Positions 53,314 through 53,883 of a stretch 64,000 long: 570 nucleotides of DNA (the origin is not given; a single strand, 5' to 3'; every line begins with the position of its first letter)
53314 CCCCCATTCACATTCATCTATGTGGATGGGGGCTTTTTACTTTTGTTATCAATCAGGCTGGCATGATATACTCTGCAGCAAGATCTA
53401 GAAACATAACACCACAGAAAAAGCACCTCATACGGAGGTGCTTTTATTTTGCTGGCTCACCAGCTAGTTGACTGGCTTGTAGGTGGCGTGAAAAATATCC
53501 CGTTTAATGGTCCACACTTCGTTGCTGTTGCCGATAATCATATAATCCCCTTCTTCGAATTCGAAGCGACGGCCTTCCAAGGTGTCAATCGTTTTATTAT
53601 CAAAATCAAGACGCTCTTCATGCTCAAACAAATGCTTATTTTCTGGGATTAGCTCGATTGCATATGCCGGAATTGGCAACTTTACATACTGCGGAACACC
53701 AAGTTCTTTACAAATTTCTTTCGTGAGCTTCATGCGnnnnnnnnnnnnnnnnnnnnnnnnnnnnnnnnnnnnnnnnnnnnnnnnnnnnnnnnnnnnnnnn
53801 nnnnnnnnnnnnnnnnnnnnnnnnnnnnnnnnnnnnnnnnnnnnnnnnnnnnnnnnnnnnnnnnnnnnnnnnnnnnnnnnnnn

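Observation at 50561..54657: lepA (EF4) is split at the domain II/III linker by a 2.2 kb insertion, yet both halves remain intact ORFs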

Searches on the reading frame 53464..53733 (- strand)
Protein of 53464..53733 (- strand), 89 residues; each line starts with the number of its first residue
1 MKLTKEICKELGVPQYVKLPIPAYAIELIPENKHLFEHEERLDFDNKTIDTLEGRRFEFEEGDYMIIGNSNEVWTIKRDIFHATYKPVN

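Call 5: search_protein_families(library=pfam, proteins=[window:53464-53733:-], max_evalue=0.1)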
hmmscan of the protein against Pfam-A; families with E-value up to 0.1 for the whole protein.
window:53464-53733:- (89 aa): 1 family
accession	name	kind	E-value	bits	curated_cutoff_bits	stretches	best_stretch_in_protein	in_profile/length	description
PF14083.11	PGDYG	-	0.0034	18.2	27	1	59-88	5-34/102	PGDYG protein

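Call 6: search_protein_families(library=phrogs, proteins=[window:53464-53733:-], max_evalue=0.1)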
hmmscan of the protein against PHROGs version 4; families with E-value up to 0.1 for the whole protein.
window:53464-53733:- (89 aa): 4 families
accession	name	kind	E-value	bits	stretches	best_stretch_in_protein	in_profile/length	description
phrog_419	-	unknown function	2.8e-09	37.9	1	13-88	41-123/300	-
phrog_4502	-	unknown function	0.00022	22.3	1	42-88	40-86/190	-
phrog_1810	-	unknown function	0.011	16.8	1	57-88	61-92/166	-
phrog_4870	-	unknown function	0.064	14.2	1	51-83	69-100/121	-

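Call 7: search_protein_families(library=padloc, proteins=[window:53464-53733:-], max_evalue=0.1)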
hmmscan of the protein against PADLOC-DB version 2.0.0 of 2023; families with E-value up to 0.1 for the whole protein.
window:53464-53733:- (89 aa): 0 families

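Call 8: search_protein_families(library=ncbifam, proteins=[window:53464-53733:-], max_evalue=0.1)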
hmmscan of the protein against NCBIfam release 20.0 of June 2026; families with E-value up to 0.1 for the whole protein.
window:53464-53733:- (89 aa): 0 families

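Call 41: search_solved_structures(query=window:53464-53733:-, max_evalue=1)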
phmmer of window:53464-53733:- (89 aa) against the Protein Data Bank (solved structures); distinct sequences matched with E-value up to 1: 6.
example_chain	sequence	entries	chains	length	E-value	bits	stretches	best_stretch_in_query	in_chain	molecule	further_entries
6ae8_C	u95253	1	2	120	0.0041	20.3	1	20-77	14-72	Histone H2A.Z-specific chaperone CHZ1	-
3k9j_A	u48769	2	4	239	0.11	15.7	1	13-41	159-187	Histone-lysine N-methyltransferase SETMAR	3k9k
3f2k_A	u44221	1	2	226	0.13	15.5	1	13-40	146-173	Histone-lysine N-methyltransferase SETMAR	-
1pqs_A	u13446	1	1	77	0.73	13.1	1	45-81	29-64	Cell division control protein 24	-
6z1p_Az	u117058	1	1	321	0.81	13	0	7-50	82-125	bL25m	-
1tz1_A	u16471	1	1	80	0.81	13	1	45-81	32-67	Cell division control protein 24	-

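Call 59: find_homologous_proteins(query=window:53464-53733:-, max_evalue=0.001)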
Query window:53464-53733:- (89 aa): 26 proteins with E <= 0.001 among 26 candidates.
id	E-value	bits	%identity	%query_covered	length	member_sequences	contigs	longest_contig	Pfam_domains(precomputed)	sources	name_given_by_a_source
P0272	2.4e-53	195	98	100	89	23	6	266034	-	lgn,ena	-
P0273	8.0e-31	123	70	97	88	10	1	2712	-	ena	-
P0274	7.5e-30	120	67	97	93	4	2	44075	-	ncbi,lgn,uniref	ncbi:hypothetical protein [Streptococcus ferus]|uniref:hypothetical protein n=1 Tax=Streptococcus fe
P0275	1.1e-28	117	62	94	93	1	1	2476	-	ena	-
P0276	1.1e-28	117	62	94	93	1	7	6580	-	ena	-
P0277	2.0e-28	116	61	94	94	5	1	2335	-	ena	-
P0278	2.1e-28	116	61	94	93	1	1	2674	-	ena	-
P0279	4.0e-28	115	62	94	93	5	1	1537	-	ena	-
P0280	7.3e-28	114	62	94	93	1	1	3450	-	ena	-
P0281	7.3e-28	114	61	94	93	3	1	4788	-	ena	-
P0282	1.4e-27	113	60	94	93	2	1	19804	-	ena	-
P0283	1.9e-27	113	61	94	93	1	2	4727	-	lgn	-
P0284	2.0e-27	113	67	97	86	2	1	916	-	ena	-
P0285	2.4e-27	112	63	98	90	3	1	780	-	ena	-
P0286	2.7e-27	112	60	94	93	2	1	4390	-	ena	-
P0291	3.1e-26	109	64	97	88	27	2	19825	-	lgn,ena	-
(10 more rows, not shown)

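Call 60: find_encoding_contigs(protein=P0272, flank=5000, max_places=6)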
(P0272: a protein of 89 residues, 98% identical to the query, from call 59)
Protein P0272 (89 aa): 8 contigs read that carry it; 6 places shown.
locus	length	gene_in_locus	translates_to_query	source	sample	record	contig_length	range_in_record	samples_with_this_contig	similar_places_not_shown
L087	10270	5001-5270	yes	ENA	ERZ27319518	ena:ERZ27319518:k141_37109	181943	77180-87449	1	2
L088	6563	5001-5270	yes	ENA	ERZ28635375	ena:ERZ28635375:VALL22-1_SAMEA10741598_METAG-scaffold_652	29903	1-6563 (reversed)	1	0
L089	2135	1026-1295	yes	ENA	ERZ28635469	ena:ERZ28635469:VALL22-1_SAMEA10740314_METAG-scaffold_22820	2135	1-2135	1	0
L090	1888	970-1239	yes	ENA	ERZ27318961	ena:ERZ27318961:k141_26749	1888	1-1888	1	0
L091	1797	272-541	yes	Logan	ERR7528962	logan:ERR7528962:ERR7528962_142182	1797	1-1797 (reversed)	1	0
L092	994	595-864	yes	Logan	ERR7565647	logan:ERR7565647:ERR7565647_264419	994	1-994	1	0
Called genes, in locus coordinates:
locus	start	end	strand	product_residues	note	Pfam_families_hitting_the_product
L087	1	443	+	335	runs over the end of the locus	PF01171:ATP_bind_3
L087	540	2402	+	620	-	PF06480:FtsH_ext, PF06068:TIP49 (faint), PF00004:AAA, PF17862:AAA_lid_3, PF01434:Peptidase_M41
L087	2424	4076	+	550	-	PF03023:MurJ, PF01554:MatE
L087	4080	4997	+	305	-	PF00009:GTP_EFTU, PF03144:GTP_EFTU_D2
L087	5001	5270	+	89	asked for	-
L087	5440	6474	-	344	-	-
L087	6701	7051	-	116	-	-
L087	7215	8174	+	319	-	PF00679:EFG_C, PF06421:LepA_C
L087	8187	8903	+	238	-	PF00625:Guanylate_kin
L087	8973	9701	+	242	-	PF01628:HrcA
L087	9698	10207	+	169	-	PF01025:GrpE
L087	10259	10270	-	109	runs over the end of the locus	-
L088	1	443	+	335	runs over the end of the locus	PF01171:ATP_bind_3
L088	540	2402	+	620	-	PF06480:FtsH_ext, PF06068:TIP49 (faint), PF00004:AAA, PF17862:AAA_lid_3, PF01434:Peptidase_M41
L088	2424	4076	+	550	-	PF03023:MurJ, PF01554:MatE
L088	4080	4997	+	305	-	PF00009:GTP_EFTU, PF03144:GTP_EFTU_D2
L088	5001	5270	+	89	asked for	-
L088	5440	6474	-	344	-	-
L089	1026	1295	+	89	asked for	-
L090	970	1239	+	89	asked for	-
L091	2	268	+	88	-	?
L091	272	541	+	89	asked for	-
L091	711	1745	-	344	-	-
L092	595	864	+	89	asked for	-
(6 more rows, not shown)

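Call 61: find_encoding_contigs(protein=P0274, flank=6000, max_places=2)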
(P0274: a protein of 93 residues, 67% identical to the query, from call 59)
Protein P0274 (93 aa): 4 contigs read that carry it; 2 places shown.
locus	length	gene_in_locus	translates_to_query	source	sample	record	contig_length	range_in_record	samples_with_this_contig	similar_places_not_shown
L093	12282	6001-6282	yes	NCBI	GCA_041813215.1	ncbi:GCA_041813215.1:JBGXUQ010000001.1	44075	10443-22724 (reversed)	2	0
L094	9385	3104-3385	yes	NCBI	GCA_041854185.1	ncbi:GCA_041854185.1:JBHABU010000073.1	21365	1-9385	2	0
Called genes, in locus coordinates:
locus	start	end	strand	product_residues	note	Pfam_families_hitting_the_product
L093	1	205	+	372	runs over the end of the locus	PF00285:Citrate_synt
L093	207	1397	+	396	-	PF00180:Iso_dh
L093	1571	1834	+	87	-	PF00381:PTS-HPr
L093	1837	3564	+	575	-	PF05524:PEP-utilisers_N, PF00391:PEP-utilizers, PF02896:PEP-utilizers_C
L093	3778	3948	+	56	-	-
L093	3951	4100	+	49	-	-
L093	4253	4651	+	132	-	PF25682:Phage_VG64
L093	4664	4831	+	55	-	-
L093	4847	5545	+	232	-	PF00145:DNA_methylase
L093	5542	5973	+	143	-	PF00145:DNA_methylase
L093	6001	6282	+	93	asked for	-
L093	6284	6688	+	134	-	-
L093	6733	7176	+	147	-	PF01381:HTH_3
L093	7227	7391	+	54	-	-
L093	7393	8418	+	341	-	PF06970:RepA_N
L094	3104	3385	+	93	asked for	-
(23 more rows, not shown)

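Call 74: find_encoding_contigs(protein=P0291, flank=5000, max_places=3)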
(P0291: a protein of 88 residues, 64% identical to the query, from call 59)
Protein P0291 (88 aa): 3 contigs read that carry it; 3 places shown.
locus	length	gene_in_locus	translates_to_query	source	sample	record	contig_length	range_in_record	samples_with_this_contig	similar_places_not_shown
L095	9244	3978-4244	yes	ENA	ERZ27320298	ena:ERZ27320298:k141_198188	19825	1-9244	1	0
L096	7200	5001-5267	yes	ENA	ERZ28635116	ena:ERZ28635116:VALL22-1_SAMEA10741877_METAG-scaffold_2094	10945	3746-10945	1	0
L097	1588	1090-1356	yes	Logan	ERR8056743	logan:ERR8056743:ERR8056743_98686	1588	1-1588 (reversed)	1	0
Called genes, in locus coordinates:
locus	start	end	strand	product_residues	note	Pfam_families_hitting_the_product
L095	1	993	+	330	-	?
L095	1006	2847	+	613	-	-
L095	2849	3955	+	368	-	PF05257:CHAP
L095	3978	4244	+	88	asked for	-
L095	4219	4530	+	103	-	PF12961:DUF3850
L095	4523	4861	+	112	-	PF05595:DUF771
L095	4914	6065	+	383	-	PF00589:Phage_integrase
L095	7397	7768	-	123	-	-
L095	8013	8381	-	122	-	-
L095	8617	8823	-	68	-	-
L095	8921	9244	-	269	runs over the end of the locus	-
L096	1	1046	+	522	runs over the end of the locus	-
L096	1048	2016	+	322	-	PF12846:AAA_10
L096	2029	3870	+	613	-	-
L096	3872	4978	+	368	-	PF05257:CHAP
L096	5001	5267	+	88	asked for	-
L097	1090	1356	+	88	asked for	-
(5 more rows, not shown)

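Call 75: predict_structure(alignment_id=A1)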
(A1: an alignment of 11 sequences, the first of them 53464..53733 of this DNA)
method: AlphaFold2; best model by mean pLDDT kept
length: 89 residues; sequences in the alignment: 11
mean_pLDDT: 89.1   pTM: 0.77
mean pLDDT of the five models: 89.1, 88.8, 88.1, 87.7, 84.2
residues with pLDDT >= 90: 55; 70-90: 33; 50-70: 1; < 50: 0
segments of 3 or more residues with pLDDT < 50: none
pLDDT, mean of each block of 10 residues (from residue 1): 88 87 92 89 91 86 91 90 87
secondary structure, 60 per line:
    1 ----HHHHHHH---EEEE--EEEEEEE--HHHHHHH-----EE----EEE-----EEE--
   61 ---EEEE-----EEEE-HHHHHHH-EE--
elements in order: H5-11 E15-18 E21-27 H30-36 E48-50 E56-58 E64-67 E73-76 H78-84

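Call 78: fold_search(model_id=the predicted structure, library=pdb)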
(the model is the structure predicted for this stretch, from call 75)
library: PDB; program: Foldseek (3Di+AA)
matches with E <= 10: 350; with E <= 0.001: 0
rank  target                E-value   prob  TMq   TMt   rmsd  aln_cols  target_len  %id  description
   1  8smf_B                1.7e-01  0.30  0.34  0.35  10.2        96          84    7  Structure of SPO1 phage Tad2 in complex with 1''-3' gcADPR (released 2023-11-22)
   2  8smf_D                2.2e-01  0.33  0.35  0.38   9.2        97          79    7  Structure of SPO1 phage Tad2 in complex with 1''-3' gcADPR (released 2023-11-22)
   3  8smf_G                2.3e-01  0.30  0.34  0.36   9.4        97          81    8  Structure of SPO1 phage Tad2 in complex with 1''-3' gcADPR (released 2023-11-22)
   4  8wje_D                2.6e-01  0.33  0.36  0.35  10.2        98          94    8  Structure of apo-SPO1 Tad2 (released 2024-09-25)
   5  8smf_F                3.7e-01  0.25  0.35  0.37   9.0        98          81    9  Structure of SPO1 phage Tad2 in complex with 1''-3' gcADPR (released 2023-11-22)
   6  8wje_A                3.7e-01  0.14  0.28  0.29  11.7       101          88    8  Structure of apo-SPO1 Tad2 (released 2024-09-25)
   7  8smf_A                4.4e-01  0.21  0.35  0.37   8.8        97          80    8  Structure of SPO1 phage Tad2 in complex with 1''-3' gcADPR (released 2023-11-22)
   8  6e3c_MODEL_1_C        5.6e-01  0.51  0.44  0.31   7.3        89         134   13  NMR Solution Structure of the Monomeric Form of the Phage L Decoration Protein (released 2019-04-17)
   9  8smg_A                5.9e-01  0.15  0.32  0.33  10.8       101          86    8  Structure of SPO1 phage Tad2 in complex with 1''-2' gcADPR (released 2023-11-22)
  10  9eib_A                6.3e-01  0.12  0.30  0.31  13.3       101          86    8  Structure of Myroides odoratus prophage anti-Thoeris 2 (ModTad2) in complex with hisADPR (released 2025-04-16)
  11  9pgg_Bb               7.5e-01  0.08  0.24  0.06  19.4        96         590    9  Cryo-EM structure of bacteriophage P22 gp1-gp5-gp4 complex at 2.76 angstrom (released 2026-02-04)
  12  6ysy_A                9.4e-01  0.23  0.34  0.05   9.4        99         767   13  Skeletal Myosin bound to MPH-220, MgADP-VO4 (released 2021-03-03)
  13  8sme_A                9.4e-01  0.15  0.34  0.35   9.8        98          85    7  Structure of SPO1 phage Tad2 in apo state (released 2023-11-22)
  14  1jqq_C                1.0e+00  0.09  0.25  0.31  11.4        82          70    6  Crystal structure of Pex13p(301-386) SH3 domain (released 2002-12-06)
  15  5oaf_D                1.1e+00  0.08  0.18  0.05  11.0        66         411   14  Human Rvb1/Rvb2 heterohexamer in INO80 complex (released 2017-12-13)
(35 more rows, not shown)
